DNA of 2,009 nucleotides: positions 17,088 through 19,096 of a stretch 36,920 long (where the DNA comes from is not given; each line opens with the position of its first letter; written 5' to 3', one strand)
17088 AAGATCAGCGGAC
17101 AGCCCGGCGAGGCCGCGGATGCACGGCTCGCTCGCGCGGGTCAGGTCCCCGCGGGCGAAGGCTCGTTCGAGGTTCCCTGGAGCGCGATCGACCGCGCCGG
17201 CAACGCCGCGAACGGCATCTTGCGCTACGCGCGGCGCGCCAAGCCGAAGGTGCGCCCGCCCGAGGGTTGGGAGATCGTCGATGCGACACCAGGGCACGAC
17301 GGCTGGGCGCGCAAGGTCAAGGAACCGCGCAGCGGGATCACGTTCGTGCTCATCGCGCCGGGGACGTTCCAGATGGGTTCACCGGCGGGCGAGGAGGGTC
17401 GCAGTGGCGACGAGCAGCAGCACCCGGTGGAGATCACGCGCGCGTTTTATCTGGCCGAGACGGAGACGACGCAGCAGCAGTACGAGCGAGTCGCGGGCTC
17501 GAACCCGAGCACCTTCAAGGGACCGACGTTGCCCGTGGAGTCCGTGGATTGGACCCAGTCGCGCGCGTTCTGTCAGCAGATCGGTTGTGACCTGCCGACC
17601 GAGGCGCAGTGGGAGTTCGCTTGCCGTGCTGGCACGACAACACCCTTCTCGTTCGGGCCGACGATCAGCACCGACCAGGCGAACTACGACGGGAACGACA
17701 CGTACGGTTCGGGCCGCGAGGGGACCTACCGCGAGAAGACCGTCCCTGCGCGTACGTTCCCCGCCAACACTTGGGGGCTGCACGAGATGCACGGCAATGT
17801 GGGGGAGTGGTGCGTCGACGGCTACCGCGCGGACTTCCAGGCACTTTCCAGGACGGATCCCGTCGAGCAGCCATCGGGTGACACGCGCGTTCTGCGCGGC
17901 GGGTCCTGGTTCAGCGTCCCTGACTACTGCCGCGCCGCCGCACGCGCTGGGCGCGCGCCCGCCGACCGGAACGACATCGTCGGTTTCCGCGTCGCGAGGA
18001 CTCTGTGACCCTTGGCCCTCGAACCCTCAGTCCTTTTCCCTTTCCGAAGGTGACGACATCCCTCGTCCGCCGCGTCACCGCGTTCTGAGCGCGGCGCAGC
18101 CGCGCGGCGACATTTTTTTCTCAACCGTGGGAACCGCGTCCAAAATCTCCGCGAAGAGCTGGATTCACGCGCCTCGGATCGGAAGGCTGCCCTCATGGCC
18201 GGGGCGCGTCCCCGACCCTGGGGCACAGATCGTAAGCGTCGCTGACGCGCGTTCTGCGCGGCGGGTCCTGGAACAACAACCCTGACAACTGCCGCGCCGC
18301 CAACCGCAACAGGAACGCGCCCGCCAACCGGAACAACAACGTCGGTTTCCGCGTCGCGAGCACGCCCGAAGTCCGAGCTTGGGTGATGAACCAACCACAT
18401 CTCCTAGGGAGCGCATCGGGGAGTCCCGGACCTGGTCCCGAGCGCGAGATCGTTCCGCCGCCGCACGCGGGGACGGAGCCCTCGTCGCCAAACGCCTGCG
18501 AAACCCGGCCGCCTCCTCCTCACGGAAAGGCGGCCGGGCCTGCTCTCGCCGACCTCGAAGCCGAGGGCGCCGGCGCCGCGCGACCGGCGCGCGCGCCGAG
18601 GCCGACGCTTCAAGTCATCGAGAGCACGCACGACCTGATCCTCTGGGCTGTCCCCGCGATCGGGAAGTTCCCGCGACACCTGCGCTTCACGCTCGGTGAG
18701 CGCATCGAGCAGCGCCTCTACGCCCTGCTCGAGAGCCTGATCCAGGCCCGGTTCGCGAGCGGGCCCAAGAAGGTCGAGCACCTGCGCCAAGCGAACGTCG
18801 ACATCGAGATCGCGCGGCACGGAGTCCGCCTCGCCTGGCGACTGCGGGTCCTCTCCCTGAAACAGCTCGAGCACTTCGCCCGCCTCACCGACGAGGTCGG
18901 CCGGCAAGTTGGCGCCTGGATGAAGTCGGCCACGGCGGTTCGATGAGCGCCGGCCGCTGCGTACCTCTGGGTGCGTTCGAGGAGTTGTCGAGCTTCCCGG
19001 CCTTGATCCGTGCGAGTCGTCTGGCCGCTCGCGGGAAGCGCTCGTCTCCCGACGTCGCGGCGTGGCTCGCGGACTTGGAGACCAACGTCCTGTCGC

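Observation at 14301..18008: The DGR diversifies the extracellular tip of a transmembrane Ser/Thr kinase, giving a hypervariable receptor kinase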

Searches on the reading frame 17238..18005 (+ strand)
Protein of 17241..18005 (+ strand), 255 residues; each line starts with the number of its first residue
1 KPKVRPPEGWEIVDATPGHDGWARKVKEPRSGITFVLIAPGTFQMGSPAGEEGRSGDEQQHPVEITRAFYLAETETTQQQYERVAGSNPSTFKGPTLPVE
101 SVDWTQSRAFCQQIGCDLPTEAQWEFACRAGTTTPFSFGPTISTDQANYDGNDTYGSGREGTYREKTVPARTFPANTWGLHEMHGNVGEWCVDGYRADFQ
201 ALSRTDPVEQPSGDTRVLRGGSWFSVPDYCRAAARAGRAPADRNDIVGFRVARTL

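Call 23: search_solved_structures(query=window:17241-18005:+, max_evalue=0.001, show_alignments=2)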
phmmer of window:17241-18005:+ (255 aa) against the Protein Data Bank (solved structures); distinct sequences matched with E-value up to 0.001: 24.
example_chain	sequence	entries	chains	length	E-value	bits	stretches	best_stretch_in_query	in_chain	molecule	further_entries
2y3c_A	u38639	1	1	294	7.4e-28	101.2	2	97-252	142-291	TREPONEMA DENTICOLA VARIABLE PROTEIN 1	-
2aft_X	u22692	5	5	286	2.5e-20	76.5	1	86-252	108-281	Sulfatase modifying factor 1 | Sulfatase-modifying factor 1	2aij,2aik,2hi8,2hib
5hha_A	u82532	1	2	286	2.7e-20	76.4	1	79-255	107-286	PvdO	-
31dc_A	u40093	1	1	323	6.8e-20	75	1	86-252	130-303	Formylglycine-generating enzyme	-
2aii_X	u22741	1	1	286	1.3e-19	74.1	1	86-252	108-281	Sulfatase modifying factor 1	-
1y1e_X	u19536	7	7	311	1.9e-19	73.6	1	86-252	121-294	C-alpha-formyglycine-generating enzyme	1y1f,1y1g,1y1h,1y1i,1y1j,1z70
5ssy_A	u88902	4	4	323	3.7e-19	72.6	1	86-252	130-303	Formylglycine-generating enzyme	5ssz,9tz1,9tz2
5ssx_A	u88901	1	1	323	6.8e-19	71.8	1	86-252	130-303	Formylglycine-generating enzyme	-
8aru_A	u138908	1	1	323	1.2e-18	70.9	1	86-252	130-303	Formylglycine-generating enzyme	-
2afy_X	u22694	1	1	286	1.4e-18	70.8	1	86-252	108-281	Sulfatase modifying factor 1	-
6muj_A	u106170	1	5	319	2.1e-17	66.9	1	82-253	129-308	Formylglycine-generating enzyme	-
2q17_A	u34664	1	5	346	2.6e-17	66.6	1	82-253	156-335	formylglycine generating enzyme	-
5nxl_A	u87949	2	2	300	1.4e-15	61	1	86-252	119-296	Non-specific serine/threonine protein kinase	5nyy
6s07_A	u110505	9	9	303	1.4e-15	60.9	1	86-252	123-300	Formylglycine-generating enzyme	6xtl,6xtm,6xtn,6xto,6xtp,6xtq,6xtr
1y4j_A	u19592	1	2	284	3.4e-14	56.3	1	96-252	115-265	Sulfatase modifying factor 2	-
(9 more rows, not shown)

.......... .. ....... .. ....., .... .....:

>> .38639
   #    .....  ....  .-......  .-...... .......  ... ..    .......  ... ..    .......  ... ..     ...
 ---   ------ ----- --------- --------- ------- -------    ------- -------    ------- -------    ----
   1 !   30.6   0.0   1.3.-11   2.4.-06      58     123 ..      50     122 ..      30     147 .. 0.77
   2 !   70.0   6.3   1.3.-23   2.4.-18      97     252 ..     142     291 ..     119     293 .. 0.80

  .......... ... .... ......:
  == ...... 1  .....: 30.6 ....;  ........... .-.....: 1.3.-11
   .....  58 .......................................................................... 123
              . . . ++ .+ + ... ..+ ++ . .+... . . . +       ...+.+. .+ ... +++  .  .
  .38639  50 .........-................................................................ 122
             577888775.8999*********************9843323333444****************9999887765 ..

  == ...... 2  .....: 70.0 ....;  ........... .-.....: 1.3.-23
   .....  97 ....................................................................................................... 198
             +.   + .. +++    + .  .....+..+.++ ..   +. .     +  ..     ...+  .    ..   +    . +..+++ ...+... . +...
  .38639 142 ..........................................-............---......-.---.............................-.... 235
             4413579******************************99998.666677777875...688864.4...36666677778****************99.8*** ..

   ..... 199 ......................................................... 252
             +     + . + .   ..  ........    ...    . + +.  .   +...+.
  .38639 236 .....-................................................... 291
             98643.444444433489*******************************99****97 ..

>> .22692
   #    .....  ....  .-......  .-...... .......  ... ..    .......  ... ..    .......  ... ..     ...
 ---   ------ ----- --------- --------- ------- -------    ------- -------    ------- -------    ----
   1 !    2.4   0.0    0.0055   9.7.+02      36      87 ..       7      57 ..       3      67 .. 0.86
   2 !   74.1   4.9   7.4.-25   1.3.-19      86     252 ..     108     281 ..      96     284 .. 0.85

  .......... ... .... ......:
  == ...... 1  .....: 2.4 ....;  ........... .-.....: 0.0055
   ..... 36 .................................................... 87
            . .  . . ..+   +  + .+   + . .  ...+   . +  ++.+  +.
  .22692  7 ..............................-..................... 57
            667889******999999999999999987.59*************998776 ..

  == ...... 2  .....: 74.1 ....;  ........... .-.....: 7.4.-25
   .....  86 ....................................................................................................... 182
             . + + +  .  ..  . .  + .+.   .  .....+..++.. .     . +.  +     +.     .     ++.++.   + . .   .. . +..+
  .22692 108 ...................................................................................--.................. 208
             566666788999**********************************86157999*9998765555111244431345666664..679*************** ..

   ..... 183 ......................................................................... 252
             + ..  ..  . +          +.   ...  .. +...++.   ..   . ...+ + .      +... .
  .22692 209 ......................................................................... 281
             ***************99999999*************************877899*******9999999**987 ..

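Call 32: predict_structure(alignment_id=A2)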
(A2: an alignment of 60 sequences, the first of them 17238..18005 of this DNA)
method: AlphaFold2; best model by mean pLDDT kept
length: 256 residues; sequences in the alignment: 60
mean_pLDDT: 96.3   pTM: 0.93
mean pLDDT of the five models: 96.3, 96.2, 96.0, 95.9, 92.7
residues with pLDDT >= 90: 239; 70-90: 15; 50-70: 2; < 50: 0
segments of 3 or more residues with pLDDT < 50: none
pLDDT, mean of each block of 10 residues (from residue 1): 88 98 98 99 97 93 98 99 98 99 98 98 98 97 97 90 96 98 98 93 93 91 98 97 98 98
secondary structure, 60 per line:
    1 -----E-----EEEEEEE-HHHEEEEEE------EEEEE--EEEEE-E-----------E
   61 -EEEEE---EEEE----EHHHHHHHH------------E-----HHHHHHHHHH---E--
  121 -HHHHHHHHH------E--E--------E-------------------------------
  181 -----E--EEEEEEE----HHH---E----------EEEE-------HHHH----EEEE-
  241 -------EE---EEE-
elements in order: E12-18 E23-28 E35-39 E42-46 E62-66 E70-73 H79-86 H105-114 H122-130 E189-195 E217-220 H228-231 E236-239 E253-255

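Call 36: fold_search(model_id=the predicted structure, library=pdb)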
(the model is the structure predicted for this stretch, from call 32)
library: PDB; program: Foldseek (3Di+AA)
matches with E <= 10: 233; with E <= 0.001: 86
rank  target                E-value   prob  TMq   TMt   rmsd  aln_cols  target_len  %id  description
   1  5hha_A                4.1e-20  1.00  0.77  0.76   3.3       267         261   26  Structure of PvdO from Pseudomonas aeruginosa (released 2017-01-18)
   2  5hha_B                8.5e-20  1.00  0.78  0.74   4.6       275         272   26  Structure of PvdO from Pseudomonas aeruginosa (released 2017-01-18)
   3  6xtq_A                1.5e-19  1.00  0.72  0.62   6.7       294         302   25  Crystal structure reveals non-coordinative binding of O2 to the copper center of the formylglycine-generating enzyme - (released 2021-01-27)
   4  6s07_A                2.8e-19  1.00  0.72  0.61   7.0       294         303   25  Structure of formylglycine-generating enzyme at 1.04 A in complex with copper and substrate reveals an acidic pocket f (released 2019-06-26)
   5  6xtp_A                3.8e-19  1.00  0.72  0.62   6.7       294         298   25  Crystal structure reveals non-coordinative binding of O2 to the copper center of the formylglycine-generating enzyme - (released 2021-01-27)
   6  1y1h_X                4.3e-19  1.00  0.73  0.68   5.6       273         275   26  human formylglycine generating enzyme, oxidised Cys refined as hydroperoxide (released 2005-05-31)
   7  5nyy                  6.2e-19  1.00  0.74  0.68   4.0       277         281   25  Formylglycine generating enzyme from T. curvata in complex with Cd(II) (released 2017-06-07)
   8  2q17_D                6.2e-19  1.00  0.72  0.65   5.5       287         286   24  Formylglycine Generating Enzyme from Streptomyces coelicolor (released 2008-04-01)
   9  2aii_X                1.1e-18  1.00  0.72  0.67   6.2       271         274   26  wild-type Formylglycine generating enzyme reacted with iodoacetamide (released 2005-12-13)
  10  2y3c                  1.1e-18  1.00  0.76  0.70   2.2       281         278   28  Treponema denticola variable protein 1 (released 2011-08-31)
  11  2q17_B                1.3e-18  1.00  0.72  0.64   5.1       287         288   24  Formylglycine Generating Enzyme from Streptomyces coelicolor (released 2008-04-01)
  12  2q17_E                1.4e-18  1.00  0.73  0.65   5.5       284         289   25  Formylglycine Generating Enzyme from Streptomyces coelicolor (released 2008-04-01)
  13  2q17_C                1.7e-18  1.00  0.72  0.64   5.0       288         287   24  Formylglycine Generating Enzyme from Streptomyces coelicolor (released 2008-04-01)
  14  6muj_B                1.8e-18  1.00  0.73  0.64   5.3       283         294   24  Formylglycine generating enzyme bound to copper (released 2019-02-27)
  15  2q17_A                2.0e-18  1.00  0.72  0.65   5.5       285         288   24  Formylglycine Generating Enzyme from Streptomyces coelicolor (released 2008-04-01)
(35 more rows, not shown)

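Call 79: find_homologous_proteins(query=window:17301-18005:+, max_evalue=1e-20)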
Query window:17301-18005:+ (235 aa): 6158 proteins with E <= 1e-20 among 7820 candidates; the best 120 are listed.
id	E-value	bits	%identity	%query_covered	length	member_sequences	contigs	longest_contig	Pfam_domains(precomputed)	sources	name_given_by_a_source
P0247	5.3e-78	280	58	96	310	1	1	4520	PF03781.23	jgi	jgi:uncharacterized protein (TIGR02996 family)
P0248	6.5e-77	277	49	74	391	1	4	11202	PF03781.23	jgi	jgi:formylglycine-generating enzyme required for sulfatase activity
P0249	7.1e-77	276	50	73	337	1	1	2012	PF03781.23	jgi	jgi:formylglycine-generating enzyme required for sulfatase activity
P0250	6.0e-76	273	57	95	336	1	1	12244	PF03781.23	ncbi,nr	ncbi:MAG: formylglycine-generating enzyme family protein [Candidatus Hydrogenedentes bacterium]|nr:f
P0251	9.7e-76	273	56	94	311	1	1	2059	PF03781.23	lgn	-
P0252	2.2e-75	272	56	94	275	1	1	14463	PF03781.23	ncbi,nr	ncbi:MAG: formylglycine-generating enzyme family protein [Candidatus Hydrogenedentes bacterium]|nr:f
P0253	1.4e-74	269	57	94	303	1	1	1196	PF03781.23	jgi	jgi:formylglycine-generating enzyme required for sulfatase activity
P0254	1.5e-74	269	49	74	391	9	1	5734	PF03781.23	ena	-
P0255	9.7e-74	266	54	100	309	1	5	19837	PF03781.23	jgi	jgi:uncharacterized protein (TIGR02996 family)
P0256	1.5e-73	266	60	90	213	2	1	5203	PF03781.23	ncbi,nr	ncbi:MAG: formylglycine-generating enzyme family protein [Planctomycetes bacterium]|nr:formylglycine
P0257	2.0e-73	265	49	73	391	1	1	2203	PF03781.23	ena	-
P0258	2.1e-73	265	56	95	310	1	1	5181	PF03781.23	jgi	jgi:uncharacterized protein (TIGR02996 family)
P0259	2.2e-73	265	55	98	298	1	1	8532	PF03781.23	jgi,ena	-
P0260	8.1e-73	263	54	95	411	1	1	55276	PF07714.24,PF00069.32,PF03781.23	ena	-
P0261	3.6e-72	261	51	73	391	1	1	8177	PF03781.23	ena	-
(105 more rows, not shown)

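Call 80: find_encoding_contigs(protein=P0256, flank=6000, max_places=1)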
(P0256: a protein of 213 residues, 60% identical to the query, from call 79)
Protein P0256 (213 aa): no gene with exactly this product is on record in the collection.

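Call 81: find_encoding_contigs(protein=P0250, flank=6000, max_places=1)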
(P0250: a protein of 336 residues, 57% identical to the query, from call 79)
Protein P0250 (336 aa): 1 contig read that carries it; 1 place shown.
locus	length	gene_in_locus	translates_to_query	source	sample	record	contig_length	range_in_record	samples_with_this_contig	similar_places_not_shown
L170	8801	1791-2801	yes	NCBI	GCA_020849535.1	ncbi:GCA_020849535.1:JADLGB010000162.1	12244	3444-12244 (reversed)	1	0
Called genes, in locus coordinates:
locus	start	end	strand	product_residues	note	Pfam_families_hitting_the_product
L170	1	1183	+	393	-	PF13088:BNR_2 (weak)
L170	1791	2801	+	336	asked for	PF03781:FGE-sulfatase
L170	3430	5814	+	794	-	PF00270:DEAD, PF04851:ResIII, PF18766:SWI2_SNF2, PF00271:Helicase_C (weak)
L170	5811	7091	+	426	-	PF01420:Methylase_S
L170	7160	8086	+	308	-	-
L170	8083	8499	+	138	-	PF01850:PIN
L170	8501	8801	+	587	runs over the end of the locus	PF12161:HsdM_N, PF02384:N6_Mtase, PF01170:UPF0020 (weak), PF07669:Eco57I (weak)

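Call 82: find_encoding_contigs(protein=P0255, flank=6000, max_places=1)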
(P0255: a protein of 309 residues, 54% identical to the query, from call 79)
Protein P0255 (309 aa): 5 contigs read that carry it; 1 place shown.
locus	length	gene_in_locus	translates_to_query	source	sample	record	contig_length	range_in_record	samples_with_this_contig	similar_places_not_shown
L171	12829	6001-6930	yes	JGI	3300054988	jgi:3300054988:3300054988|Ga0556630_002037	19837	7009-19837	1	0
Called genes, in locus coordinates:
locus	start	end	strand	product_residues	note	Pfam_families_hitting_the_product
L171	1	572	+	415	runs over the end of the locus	PF00590:TP_methylase, PF01135:PCMT (weak)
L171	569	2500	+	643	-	PF11760:CbiG_N, PF11761:CbiG_mid, PF01890:CbiG_C, PF00590:TP_methylase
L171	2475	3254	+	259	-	PF02571:CbiJ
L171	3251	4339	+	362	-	PF01888:CbiD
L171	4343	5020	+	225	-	PF00881:Nitroreductase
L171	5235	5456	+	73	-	-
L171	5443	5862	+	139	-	PF01850:PIN (weak)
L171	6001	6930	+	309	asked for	PF03781:FGE-sulfatase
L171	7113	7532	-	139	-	-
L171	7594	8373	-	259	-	-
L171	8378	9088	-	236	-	PF01227:GTP_cyclohydroI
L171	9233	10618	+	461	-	PF00884:Sulfatase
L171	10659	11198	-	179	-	PF11845:Tll0287-like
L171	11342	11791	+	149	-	PF02082:Rrf2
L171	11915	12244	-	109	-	-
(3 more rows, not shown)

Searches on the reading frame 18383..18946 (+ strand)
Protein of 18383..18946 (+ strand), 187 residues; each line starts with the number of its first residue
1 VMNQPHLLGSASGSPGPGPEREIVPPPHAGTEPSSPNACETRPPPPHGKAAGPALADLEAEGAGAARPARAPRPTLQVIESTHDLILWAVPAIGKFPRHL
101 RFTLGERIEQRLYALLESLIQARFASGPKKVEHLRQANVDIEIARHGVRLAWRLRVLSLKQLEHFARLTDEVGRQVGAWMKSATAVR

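Call 3: search_protein_families(library=pfam, proteins=[window:18383-18946:+], max_evalue=0.01)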
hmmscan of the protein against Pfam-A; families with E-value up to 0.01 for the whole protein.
window:18383-18946:+ (187 aa): 1 family
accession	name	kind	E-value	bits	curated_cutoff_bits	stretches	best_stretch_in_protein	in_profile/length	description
PF22296.2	bAvd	-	3.4e-19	69.8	40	1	80-182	5-106/107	bAvd-like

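Call 70: search_protein_families(library=ncbifam, proteins=[window:18386-18943:+], max_evalue=0.001)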
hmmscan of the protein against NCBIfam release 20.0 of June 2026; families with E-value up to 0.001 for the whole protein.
window:18386-18943:+ (186 aa): 1 family
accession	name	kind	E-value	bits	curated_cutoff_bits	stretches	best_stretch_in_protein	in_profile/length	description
NF033474.1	DivGenRetAVD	equivalog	1.8e-26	92.5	80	1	75-180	1-104/104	diversity-generating retroelement protein Avd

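Call 71: search_protein_families(library=padloc, proteins=[window:18386-18943:+], max_evalue=0.001)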
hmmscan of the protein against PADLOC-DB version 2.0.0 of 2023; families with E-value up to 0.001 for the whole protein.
window:18386-18943:+ (186 aa): 0 families
